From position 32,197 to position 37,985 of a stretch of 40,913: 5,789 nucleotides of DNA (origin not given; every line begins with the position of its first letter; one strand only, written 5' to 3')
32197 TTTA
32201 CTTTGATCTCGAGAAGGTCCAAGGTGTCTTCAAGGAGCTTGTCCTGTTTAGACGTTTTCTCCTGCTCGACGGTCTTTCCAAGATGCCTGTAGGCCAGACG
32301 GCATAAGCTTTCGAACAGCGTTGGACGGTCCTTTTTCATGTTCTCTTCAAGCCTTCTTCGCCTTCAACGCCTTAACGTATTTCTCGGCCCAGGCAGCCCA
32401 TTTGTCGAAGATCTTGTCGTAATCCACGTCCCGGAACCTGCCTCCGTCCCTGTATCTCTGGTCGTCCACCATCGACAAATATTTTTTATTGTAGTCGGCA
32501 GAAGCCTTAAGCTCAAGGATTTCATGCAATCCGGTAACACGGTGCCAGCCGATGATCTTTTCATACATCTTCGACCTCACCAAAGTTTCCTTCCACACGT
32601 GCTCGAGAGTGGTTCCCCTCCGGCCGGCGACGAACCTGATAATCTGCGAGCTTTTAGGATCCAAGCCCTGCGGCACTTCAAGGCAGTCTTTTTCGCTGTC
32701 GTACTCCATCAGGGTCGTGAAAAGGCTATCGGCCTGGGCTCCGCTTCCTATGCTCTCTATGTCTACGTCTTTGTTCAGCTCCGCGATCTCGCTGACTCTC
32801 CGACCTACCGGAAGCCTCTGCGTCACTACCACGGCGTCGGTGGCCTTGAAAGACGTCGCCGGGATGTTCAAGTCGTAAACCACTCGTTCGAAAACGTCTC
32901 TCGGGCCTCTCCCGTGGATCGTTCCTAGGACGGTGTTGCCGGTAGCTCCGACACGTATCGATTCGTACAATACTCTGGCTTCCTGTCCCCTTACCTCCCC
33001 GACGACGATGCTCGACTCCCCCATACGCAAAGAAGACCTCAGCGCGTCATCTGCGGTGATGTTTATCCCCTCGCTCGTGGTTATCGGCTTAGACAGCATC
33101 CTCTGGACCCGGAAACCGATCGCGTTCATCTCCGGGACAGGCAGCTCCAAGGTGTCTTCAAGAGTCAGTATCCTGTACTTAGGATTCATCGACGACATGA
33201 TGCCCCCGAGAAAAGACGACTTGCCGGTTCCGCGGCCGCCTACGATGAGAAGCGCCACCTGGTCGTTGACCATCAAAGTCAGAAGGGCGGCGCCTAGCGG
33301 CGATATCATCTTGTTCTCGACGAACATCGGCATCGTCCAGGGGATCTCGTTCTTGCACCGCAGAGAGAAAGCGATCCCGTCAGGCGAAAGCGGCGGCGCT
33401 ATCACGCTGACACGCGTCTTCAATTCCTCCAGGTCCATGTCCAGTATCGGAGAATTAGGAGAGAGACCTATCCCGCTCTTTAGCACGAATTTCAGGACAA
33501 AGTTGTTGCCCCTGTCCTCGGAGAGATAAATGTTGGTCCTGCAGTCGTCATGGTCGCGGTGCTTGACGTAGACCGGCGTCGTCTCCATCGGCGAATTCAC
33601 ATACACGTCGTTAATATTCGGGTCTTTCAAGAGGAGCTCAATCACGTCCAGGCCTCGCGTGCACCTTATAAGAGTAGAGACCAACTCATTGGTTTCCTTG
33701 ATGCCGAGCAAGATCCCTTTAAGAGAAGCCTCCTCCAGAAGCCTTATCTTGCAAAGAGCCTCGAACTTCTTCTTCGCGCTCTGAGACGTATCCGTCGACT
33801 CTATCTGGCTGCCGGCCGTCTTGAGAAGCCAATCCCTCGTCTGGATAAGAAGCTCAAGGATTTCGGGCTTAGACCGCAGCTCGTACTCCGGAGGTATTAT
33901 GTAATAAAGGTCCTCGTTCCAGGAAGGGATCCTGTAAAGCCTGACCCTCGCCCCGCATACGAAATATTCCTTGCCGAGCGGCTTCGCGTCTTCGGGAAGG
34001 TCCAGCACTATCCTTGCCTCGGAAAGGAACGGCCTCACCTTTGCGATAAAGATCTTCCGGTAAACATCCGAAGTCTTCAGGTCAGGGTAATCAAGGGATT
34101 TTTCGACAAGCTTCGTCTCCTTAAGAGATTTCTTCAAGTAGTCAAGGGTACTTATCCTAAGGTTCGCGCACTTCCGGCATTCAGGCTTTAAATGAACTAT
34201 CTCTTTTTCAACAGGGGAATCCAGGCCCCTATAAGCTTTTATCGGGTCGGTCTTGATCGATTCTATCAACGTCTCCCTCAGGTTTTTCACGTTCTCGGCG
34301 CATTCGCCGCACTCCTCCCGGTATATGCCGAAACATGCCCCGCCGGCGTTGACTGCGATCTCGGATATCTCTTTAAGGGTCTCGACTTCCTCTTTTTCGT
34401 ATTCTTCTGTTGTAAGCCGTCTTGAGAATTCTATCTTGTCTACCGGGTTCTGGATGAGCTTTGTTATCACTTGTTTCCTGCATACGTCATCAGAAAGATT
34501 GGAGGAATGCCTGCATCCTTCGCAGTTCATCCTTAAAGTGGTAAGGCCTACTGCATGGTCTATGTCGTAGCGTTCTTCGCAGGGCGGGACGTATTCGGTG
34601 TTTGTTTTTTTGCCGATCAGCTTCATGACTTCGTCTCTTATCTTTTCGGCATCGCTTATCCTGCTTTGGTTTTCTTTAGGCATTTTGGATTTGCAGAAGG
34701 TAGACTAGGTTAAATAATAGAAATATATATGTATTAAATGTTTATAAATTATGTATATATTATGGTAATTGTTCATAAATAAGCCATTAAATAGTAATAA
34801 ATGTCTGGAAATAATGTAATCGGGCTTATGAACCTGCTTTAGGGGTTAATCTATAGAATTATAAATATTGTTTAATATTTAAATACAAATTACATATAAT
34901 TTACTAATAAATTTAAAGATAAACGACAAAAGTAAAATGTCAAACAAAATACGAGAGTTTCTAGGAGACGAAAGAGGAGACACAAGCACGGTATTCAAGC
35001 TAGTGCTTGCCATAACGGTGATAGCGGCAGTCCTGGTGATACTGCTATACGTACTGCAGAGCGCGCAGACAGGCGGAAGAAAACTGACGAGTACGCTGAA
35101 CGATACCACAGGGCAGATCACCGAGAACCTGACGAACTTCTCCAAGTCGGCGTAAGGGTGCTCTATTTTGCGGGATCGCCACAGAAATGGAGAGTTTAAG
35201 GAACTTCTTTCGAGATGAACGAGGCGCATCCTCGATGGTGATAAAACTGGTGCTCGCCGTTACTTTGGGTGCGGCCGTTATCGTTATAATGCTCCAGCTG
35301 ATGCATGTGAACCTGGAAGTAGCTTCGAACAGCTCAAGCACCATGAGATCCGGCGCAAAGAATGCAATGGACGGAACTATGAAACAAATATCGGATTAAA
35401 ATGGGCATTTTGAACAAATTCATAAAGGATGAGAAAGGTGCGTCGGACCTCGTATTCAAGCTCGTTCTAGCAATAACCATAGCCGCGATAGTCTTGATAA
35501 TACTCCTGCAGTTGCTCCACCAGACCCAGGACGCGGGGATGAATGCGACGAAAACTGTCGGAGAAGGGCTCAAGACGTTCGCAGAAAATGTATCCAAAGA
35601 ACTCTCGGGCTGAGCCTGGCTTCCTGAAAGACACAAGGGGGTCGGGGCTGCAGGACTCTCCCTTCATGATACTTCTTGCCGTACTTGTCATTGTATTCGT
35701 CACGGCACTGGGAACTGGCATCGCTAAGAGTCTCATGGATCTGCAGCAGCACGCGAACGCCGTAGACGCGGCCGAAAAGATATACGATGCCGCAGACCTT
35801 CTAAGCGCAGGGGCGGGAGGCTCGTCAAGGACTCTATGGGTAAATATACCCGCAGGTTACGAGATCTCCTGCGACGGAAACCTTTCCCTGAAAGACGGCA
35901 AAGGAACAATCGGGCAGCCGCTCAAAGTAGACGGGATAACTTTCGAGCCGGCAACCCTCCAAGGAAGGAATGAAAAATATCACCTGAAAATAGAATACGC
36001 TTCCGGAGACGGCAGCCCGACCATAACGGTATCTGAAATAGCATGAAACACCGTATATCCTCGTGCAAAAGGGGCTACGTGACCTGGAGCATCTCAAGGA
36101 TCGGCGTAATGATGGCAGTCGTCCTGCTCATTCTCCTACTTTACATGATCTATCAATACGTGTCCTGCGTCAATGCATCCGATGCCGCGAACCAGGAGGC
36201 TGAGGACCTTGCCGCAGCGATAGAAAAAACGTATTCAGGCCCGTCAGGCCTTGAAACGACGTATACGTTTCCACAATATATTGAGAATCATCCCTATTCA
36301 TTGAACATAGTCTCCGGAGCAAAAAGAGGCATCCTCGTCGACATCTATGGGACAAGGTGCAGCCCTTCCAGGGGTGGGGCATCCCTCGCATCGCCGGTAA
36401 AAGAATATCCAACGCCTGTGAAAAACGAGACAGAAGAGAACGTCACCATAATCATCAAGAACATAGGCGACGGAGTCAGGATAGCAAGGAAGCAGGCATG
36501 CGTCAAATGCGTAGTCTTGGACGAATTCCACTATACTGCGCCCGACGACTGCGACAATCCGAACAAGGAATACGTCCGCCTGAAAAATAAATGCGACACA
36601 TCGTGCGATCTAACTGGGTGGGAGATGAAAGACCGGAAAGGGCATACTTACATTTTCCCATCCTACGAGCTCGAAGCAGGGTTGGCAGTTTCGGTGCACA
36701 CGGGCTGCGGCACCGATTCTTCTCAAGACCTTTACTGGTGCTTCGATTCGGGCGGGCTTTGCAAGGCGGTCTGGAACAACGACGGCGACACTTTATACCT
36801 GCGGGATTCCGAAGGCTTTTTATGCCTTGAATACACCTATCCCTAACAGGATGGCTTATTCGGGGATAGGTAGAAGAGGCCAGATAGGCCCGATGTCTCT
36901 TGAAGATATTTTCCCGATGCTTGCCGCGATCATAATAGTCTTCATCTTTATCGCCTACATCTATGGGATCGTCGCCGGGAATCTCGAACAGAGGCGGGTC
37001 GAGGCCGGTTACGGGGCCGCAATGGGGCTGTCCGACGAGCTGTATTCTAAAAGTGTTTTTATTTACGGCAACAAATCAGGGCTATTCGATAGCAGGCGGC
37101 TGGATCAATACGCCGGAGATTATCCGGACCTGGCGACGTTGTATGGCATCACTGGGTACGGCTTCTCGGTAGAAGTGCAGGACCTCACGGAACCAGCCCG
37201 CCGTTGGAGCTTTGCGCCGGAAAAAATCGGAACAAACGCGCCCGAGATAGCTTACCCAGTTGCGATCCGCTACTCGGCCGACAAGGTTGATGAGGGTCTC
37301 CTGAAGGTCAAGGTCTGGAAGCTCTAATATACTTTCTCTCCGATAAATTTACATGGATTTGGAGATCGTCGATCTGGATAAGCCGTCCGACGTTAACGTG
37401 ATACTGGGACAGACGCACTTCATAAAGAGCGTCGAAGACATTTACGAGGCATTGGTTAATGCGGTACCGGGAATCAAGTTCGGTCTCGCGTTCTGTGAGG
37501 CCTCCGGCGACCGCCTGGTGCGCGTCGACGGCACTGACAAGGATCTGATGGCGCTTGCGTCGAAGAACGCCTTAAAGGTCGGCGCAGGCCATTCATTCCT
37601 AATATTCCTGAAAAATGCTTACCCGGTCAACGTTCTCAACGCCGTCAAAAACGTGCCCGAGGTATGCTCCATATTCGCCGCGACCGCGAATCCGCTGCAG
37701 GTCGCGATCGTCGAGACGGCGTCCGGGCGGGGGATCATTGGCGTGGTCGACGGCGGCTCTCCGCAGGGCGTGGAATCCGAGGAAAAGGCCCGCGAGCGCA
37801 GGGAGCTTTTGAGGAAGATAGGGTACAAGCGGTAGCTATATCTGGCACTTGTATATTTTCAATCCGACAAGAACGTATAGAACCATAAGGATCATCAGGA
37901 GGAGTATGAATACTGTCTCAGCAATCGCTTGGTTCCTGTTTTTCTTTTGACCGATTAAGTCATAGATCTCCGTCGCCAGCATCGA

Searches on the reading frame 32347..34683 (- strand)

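Call 19: search_protein_families(library=pfam, proteins=[window:32347-34683:-], max_evalue=0.001)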
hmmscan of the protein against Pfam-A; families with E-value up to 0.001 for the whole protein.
window:32347-34683:- (778 aa): 1 family
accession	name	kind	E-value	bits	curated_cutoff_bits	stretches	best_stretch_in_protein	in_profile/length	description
PF00437.27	T2SSE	-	1.7e-20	73.5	24.9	1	422-624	93-277/370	Type II/IV secretion system protein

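Call 69: search_protein_families(library=ncbifam, proteins=[P0031], max_evalue=0.01)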
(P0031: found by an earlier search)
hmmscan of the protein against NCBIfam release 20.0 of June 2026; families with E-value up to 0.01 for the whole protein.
P0031 (644 aa): 1 family
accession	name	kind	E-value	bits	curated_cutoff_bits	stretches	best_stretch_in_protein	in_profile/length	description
NF045849.1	ICE_MMCAP2_0565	equivalog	3.8e-06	26.5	40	1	46-96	23-74/80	Mbov_0395 family pilin-like conjugal transfer protein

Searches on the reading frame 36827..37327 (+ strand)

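Call 42: search_protein_families(library=pfam, proteins=[window:36827-37327:+], max_evalue=0.01)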
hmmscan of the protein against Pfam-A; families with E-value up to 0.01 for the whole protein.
window:36827-37327:+ (166 aa): 1 family
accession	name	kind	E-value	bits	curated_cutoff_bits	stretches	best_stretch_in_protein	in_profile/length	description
PF23956.1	DUF7285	-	0.0044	18.1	27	1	85-164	43-112/112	Family of unknown function (DUF7285)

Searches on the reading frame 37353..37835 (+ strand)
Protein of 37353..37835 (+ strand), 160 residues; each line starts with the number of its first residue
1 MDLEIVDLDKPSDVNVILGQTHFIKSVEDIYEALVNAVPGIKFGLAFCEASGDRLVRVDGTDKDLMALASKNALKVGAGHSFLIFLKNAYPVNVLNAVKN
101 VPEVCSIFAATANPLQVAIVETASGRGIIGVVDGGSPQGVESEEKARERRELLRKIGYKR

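Call 19: search_protein_families(library=pfam, proteins=[window:37353-37835:+], max_evalue=0.001)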
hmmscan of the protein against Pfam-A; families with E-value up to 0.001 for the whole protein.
window:37353-37835:+ (160 aa): 1 family
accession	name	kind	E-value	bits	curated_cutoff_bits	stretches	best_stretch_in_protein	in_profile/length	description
PF04008.19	Adenosine_kin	-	1.2e-74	249.7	25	1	6-159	1-154/154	Adenosine specific kinase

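Call 69: search_protein_families(library=ncbifam, proteins=[P0031], max_evalue=0.01)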
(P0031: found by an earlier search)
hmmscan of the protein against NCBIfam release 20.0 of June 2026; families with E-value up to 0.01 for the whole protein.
P0031 (644 aa): 1 family
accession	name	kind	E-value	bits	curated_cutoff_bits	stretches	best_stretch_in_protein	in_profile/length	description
NF045849.1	ICE_MMCAP2_0565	equivalog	3.8e-06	26.5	40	1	46-96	23-74/80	Mbov_0395 family pilin-like conjugal transfer protein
